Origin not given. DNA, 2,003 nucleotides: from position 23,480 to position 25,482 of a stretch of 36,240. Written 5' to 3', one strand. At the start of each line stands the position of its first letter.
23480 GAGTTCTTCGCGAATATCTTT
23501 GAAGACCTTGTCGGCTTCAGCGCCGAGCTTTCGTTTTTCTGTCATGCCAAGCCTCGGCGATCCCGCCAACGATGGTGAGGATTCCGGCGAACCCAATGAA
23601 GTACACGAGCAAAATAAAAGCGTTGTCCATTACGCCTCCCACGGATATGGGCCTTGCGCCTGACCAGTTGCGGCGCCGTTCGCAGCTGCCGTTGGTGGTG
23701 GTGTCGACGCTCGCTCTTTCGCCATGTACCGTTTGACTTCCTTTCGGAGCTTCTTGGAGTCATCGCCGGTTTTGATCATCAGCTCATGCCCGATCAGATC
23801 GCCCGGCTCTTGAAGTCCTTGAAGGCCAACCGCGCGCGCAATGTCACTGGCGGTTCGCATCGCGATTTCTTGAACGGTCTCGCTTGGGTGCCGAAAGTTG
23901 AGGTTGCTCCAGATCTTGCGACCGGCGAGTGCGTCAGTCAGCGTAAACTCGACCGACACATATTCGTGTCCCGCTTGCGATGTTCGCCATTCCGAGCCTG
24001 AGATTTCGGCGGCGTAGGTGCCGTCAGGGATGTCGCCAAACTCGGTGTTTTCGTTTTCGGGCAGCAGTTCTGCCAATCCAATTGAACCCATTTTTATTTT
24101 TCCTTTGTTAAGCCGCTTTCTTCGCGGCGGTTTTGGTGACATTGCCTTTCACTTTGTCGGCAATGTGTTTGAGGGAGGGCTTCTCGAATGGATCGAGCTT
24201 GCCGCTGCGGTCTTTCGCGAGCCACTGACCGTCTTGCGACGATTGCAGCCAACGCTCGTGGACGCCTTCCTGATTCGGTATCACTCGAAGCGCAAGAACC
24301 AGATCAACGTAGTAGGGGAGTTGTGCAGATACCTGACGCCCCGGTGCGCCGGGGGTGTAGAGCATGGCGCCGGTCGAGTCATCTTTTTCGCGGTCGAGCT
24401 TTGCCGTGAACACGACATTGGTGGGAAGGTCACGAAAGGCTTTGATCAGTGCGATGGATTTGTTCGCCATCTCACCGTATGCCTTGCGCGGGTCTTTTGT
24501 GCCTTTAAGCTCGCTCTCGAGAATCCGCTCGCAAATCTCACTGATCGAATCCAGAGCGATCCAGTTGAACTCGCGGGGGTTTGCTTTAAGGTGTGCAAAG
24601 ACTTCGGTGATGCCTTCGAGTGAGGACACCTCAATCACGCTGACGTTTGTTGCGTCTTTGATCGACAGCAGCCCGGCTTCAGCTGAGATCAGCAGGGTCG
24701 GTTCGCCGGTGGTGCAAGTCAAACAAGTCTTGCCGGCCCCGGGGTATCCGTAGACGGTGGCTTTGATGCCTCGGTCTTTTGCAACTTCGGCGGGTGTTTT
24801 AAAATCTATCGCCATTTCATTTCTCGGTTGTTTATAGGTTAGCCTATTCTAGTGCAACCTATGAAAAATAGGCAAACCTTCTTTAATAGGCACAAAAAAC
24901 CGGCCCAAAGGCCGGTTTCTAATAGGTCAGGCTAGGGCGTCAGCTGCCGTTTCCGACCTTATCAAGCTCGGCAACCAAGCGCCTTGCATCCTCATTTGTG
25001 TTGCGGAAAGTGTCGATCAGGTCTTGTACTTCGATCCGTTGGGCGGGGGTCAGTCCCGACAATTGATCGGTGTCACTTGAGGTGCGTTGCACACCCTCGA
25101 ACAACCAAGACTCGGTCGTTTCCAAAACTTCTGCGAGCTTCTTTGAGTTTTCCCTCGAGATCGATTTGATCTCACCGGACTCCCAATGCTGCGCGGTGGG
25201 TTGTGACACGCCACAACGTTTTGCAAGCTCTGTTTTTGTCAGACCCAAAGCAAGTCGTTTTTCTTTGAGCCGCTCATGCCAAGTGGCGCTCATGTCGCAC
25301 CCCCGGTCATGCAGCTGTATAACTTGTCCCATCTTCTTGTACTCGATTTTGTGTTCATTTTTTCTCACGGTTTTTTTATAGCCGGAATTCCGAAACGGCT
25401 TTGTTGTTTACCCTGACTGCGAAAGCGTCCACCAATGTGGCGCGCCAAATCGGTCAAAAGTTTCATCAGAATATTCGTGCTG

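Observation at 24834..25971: Atypical immunity region: an unknown gene between cro and a short repressor with no cleavage domain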

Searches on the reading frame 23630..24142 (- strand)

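Call 43: search_protein_families(library=pfam, proteins=[window:23630-24142:-], max_evalue=0.01)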
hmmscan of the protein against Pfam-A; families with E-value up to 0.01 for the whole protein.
window:23630-24142:- (170 aa): 1 family
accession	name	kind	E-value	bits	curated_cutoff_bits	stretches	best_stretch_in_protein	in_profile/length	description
PF05037.18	DUF669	-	1e-08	35.8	21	1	30-131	6-117/138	Protein of unknown function (DUF669)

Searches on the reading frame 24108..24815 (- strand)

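Call 3: search_protein_families(library=pfam, proteins=[window:24108-24815:-], max_evalue=1)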
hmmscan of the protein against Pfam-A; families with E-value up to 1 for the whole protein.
window:24108-24815:- (235 aa): 1 family
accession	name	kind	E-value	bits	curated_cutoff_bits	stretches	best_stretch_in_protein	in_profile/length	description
PF13479.12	AAA_24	-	1.2e-24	87.7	27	1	16-204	2-195/195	AAA domain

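Call 4: search_protein_families(library=phrogs, proteins=[window:24108-24815:-], max_evalue=0.1)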
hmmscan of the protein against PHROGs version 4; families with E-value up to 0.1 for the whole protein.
window:24108-24815:- (235 aa): 4 families
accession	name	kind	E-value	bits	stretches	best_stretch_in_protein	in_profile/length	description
phrog_124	-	DNA, RNA and nucleotide metabolism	3.3e-52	179.2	1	1-234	27-269/382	Sak4-like ssDNA annealing protein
phrog_32843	-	unknown function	0.00038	21.7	1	155-230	6-83/90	-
phrog_2872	-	DNA, RNA and nucleotide metabolism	0.014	16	1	17-146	3-138/219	Sak4-like ssDNA annealing protein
phrog_1810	-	unknown function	0.015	16.3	0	186-211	57-81/166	-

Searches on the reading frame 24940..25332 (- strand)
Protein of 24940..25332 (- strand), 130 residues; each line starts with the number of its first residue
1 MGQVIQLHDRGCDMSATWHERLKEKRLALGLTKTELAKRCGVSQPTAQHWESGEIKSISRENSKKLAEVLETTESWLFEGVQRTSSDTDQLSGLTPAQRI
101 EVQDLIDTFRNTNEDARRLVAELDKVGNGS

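Call 3: search_protein_families(library=pfam, proteins=[window:24940-25293:-], max_evalue=1)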
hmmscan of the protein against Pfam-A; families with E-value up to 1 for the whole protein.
window:24940-25293:- (117 aa): 15 families
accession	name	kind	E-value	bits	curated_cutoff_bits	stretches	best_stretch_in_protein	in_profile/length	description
PF01381.28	HTH_3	-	1.4e-15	57.5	23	1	9-64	1-55/55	Helix-turn-helix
PF13560.12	HTH_31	-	4.7e-09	36.9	27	1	8-61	5-58/64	Helix-turn-helix domain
PF12844.13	HTH_19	-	6.2e-06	26.5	30.2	1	7-69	2-63/64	Helix-turn-helix domain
PF13443.12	HTH_26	-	2.4e-05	25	22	1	9-60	2-53/63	Cro/C1-type HTH DNA-binding domain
PF13384.12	HTH_23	-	0.00066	19.9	24.6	1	14-37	13-37/50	Homeodomain-like domain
PF11304.13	DUF3106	-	0.02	15.8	24.3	1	42-108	19-85/104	Protein of unknown function (DUF3106)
PF13744.12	HTH_37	-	0.021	15.1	27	1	12-47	26-61/80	Helix-turn-helix domain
PF00376.29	MerR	-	0.021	15.1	28.2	1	22-39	4-21/38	MerR family regulatory protein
PF00157.23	Pou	-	0.042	14.2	27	1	7-58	11-65/72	Pou domain - N-terminal to homeobox domain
PF25213.1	HVO_A0261_N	-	0.062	13.6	35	0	18-35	25-42/86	HVO_A0261 N-terminal domain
PF13412.12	HTH_24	-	0.065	13.3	21.9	1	17-34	17-34/48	Winged helix-turn-helix DNA-binding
PF13545.12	HTH_Crp_2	-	0.069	13.6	27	1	10-34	15-39/70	Crp-like helix-turn-helix domain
PF08965.17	Aca2_YdiL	-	0.092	13.4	23.8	1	10-72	7-70/118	Aca2/YdiL-like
PF03127.19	GAT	-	0.14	12.8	31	0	21-60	27-61/77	GAT domain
PF13022.12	HTH_Tnp_1_2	-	0.15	12.6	27.9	1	18-73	27-84/122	Helix-turn-helix of insertion element transposase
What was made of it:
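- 24940..25332 (-): Short XRE (HTH_3) phage repressor, 130 aa from MGQ (117 aa if from ATG 25293), with no S24 domain. Pfam HTH_3 E 1.4e-15 and no Peptidase_S24 (call 3).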

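Call 4: search_protein_families(library=phrogs, proteins=[window:24940-25293:-], max_evalue=0.1)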
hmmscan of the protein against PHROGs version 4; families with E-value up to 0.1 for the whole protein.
window:24940-25293:- (117 aa): 38 families (the best 25 are shown)
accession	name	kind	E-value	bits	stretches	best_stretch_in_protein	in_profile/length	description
phrog_4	-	transcription regulation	5.2e-16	59.6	1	4-91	136-218/400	transcriptional repressor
phrog_8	-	transcription regulation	2.7e-15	57.7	1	4-87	76-150/346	transcriptional regulator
phrog_3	-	transcription regulation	3.4e-13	51.1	1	4-77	88-158/430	transcriptional repressor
phrog_2967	-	transcription regulation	5.2e-11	43.5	1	6-87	12-78/225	transcriptional regulator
phrog_2328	-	transcription regulation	1.3e-10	42.1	1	4-77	15-86/128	transcriptional repressor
phrog_4836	-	transcription regulation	2.6e-08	34.7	1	2-101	73-166/194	CII-like regulator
phrog_2439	-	transcription regulation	1.5e-07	31.6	1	7-71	10-73/367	transcriptional regulator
phrog_5823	-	transcription regulation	2.7e-07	31.1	1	1-79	3-82/404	transcriptional regulator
phrog_7950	-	transcription regulation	9.3e-07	29.8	1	7-54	10-58/68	transcriptional repressor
phrog_7241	-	transcription regulation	1.1e-05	26.5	1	10-62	67-118/122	transcriptional regulator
phrog_32768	-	unknown function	3.9e-05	23.5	1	6-58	11-63/446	-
phrog_2104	-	unknown function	0.00014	23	1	7-41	42-76/103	-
phrog_4779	-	transcription regulation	0.00024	22.6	1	15-59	13-58/98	transcriptional regulator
phrog_4739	-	unknown function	0.00024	21.7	1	5-74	68-136/167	-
phrog_35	-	transcription regulation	0.00028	22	1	18-60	87-123/181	transcriptional repressor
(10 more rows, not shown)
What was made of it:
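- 24940..25332 (-): PHROG 'transcriptional repressor' (call 4).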

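Call 5: search_protein_families(library=padloc, proteins=[window:24940-25293:-], max_evalue=1)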
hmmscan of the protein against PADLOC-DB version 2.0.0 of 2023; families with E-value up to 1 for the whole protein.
window:24940-25293:- (117 aa): 14 families
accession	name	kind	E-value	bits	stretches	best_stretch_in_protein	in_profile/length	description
PDLC03951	RmrA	-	7.2e-10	36.4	1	7-72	11-75/400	-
PDLC03949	RmrA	-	7.7e-08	29.6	1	7-68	5-65/363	-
PDLC04142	capH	-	1.7e-07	30.3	1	7-98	9-100/103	capH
PDLC03947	RmrA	-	1e-06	25.8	1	5-74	12-80/383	-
PDLC03953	RmrA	-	1.6e-06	25.6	1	2-100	3-100/373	-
PDLC03952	RmrA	-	2.4e-06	24.7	1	7-65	25-82/395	-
PDLC03954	RmrA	-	5.3e-06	23.6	1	7-75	13-80/380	-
PDLC02926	HTH_VI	-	1.1e-05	23.6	1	6-65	3-61/92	-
PDLC03948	RmrA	-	0.00034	17.6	1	7-68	11-71/397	-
PDLC03956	RmrA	-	0.00035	17.7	1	6-72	10-76/399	-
PDLC03946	RmrA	-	0.0005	16.9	1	6-76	4-72/357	-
PDLC03944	RmrA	-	0.00065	16.9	1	7-67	9-68/384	-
PDLC04133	mad1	-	0.0013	17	1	18-39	6-27/60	mads_1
PDLC04775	PDC-M69A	-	0.0072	14.8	1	17-79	20-80/113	-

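Call 6: search_protein_families(library=ncbifam, proteins=[window:24940-25293:-], max_evalue=1)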
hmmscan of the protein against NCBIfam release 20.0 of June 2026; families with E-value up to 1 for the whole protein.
window:24940-25293:- (117 aa): 16 families
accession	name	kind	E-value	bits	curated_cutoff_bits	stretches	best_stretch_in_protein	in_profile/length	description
NF007257.0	PRK09706.1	subfamily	1.3e-08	34.8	101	1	4-98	5-101/135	transcriptional repressor DicA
NF041951.1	phage_RstR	subfamily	5.1e-08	33.2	80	1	6-77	4-80/108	RstR family transcriptional repressor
NF040522.1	VC1465_fam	subfamily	5.2e-06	26.5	70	1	10-43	2-35/111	VC1465 family Xer recombination activation factor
NF047948.1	male_kill_WMK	equivalog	1.4e-05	24.7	300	1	7-95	165-253/300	WO male-killing family protein Wmk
TIGR03830.1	CxxCG_CxxCG_HTH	subfamily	0.00027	20.7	61.8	1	7-44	68-105/127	type II TA system antitoxin MqsA family protein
TIGR02607.1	antidote_HigA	equivalog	0.00049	19.9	47.7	1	7-64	9-67/81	HigA family addiction module antitoxin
NF006015.0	PRK08154.1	subfamily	0.00059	19.1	204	1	7-99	33-128/314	anaerobic benzoate catabolism transcriptional regulator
TIGR02612.1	mob_myst_A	hypoth_equivalog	0.00088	19.2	122.6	1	11-60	32-82/150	mobile mystery protein A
TIGR00270.2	TIGR00270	equivalog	0.0012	18.7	110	1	5-60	76-130/159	multiprotein bridging factor aMBF1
TIGR03070.1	couple_hipB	subfamily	0.0016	18.3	71.65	1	9-41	7-39/58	type II toxin-antitoxin system Y4mF family antitoxin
NF003162.0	PRK04140.1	equivalog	0.0035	16.4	263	1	7-60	129-181/317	transcriptional regulator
NF049845.1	Xre_ParS_antitoxin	subfamily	0.0091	16.1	90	1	14-60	12-57/112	type II RES/Xre toxin-antitoxin system antitoxin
NF047542.1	telomere_Tap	equivalog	0.016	13.9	600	1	12-59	25-74/695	telomere-associated protein Tap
NF007481.0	PRK10072.1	equivalog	0.031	14.8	110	1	11-48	40-77/96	HTH-type transcriptional regulator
NF041493.1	MobT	equivalog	0.031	13.1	600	1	9-59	1-50/383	MobT family relaxase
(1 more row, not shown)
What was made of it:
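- Tried and rejected: Pfam, PHROGs, PADLOC and NCBIfam on X (calls 3-6).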

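Call 63: find_related_loci(query=window:24940-25332:-, collection=viral_contigs, flank=3000)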
Query window:24940-25332:- (130 aa) in viral_contigs; peptide patterns used: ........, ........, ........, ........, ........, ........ (x = any residue, [..] = any of these).
15 stretches matched a pattern; 11 encode a relative of the query (tblastn E <= 1e-3); 11 distinct loci.
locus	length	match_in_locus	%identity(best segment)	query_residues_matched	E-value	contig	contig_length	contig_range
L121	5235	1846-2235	100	1-130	1e-86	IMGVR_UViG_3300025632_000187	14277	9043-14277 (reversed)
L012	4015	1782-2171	100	1-130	9e-87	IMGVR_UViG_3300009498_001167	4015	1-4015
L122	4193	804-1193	100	1-130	1e-86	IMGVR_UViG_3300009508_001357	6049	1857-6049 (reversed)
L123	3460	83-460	55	1-129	1e-39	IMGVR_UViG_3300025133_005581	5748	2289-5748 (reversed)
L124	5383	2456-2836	53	1-130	1e-37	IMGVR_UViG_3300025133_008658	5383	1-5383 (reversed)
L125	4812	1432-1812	51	1-130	9e-35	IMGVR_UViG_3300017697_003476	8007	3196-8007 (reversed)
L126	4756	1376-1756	51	1-130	9e-35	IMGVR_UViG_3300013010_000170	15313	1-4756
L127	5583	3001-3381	51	1-130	9e-35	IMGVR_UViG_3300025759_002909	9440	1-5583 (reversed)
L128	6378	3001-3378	51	1-129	2e-34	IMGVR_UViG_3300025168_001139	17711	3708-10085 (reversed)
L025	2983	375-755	51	1-130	2e-31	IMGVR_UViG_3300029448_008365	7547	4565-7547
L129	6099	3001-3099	39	21-53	3e-4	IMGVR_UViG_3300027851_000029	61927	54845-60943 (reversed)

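Call 80: search_dna_similar(query=window:24940-25332:-, collection=phages, mode=protein, max_evalue=0.00001, max_rows=15)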
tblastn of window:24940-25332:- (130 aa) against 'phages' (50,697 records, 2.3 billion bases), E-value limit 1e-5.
Records with a match: 12; places in all: 12; records where one place covers at least 80% of the query: 0.
Best place of each record, by identity: <60% 12.
By first word of the organism name: Pseudomonas 3; Escherichia 2; Clostridium 2; Pectobacterium 2; Bacteriophage 1; Klebsiella 1; Roseburia 1.
By host as written in the record: - 2; Escherichia coli 2; Clostridium tetani ATCC 9441 2; Pectobacterium carotovorum 2; Pseudomonas fluorescens UFV 041 2; Klebsiella pneumoniae ST101-KPC2 1; Pseudomonas sp. 1.
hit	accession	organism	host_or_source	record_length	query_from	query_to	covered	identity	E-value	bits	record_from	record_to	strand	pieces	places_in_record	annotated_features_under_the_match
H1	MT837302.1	Bacteriophage sp.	human fecal samples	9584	22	110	68%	38.2%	2e-9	59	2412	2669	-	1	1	record has no annotation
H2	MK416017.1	Klebsiella phage ST101-KPC2phi6.3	Klebsiella pneumoniae ST101-KPC2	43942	20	102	64%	35.7%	6e-7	52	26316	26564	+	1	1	repressor protein CI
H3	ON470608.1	Escherichia phage vB_EcoS-733R5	Escherichia coli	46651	20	102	64%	35.7%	6e-7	52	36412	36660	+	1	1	repressor protein CI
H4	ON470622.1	Escherichia phage vB_EcoS-716R3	Escherichia coli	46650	20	102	64%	35.7%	6e-7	52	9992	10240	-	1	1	repressor protein CI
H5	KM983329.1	Clostridium phage phiCT9441A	Clostridium tetani ATCC 9441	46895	19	93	58%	38.7%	6e-6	49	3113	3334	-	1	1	XRE transcriptional regulator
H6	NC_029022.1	Clostridium phage phiCT9441A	Clostridium tetani ATCC 9441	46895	19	93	58%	38.7%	6e-6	49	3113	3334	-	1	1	helix-turn-helix domain-containing protein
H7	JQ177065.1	Pectobacterium phage ZF40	Pectobacterium carotovorum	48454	19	102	65%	33.3%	3e-8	56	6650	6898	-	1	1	putative cI repressor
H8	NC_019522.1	Pectobacterium phage ZF40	Pectobacterium carotovorum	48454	19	102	65%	33.3%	3e-8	56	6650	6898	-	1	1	putative cI repressor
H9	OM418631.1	Pseudomonas phage UFJF_PfDIW6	Pseudomonas fluorescens UFV 041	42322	20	111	71%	30.3%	6e-7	52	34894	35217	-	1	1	Cro/Cl family transcriptional regulator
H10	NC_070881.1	Pseudomonas phage UFJF_PfDIW6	Pseudomonas fluorescens UFV 041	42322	20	111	71%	30.3%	6e-7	52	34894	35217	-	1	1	Cro/Cl family transcriptional regulator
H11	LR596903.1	Roseburia phage Shimadzu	-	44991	16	77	48%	43.5%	1e-6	52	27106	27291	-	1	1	orf33: Repressor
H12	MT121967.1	Pseudomonas phage SC_9_H1H8_2017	Pseudomonas sp.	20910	20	95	58%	32.9%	3e-6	50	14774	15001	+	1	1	none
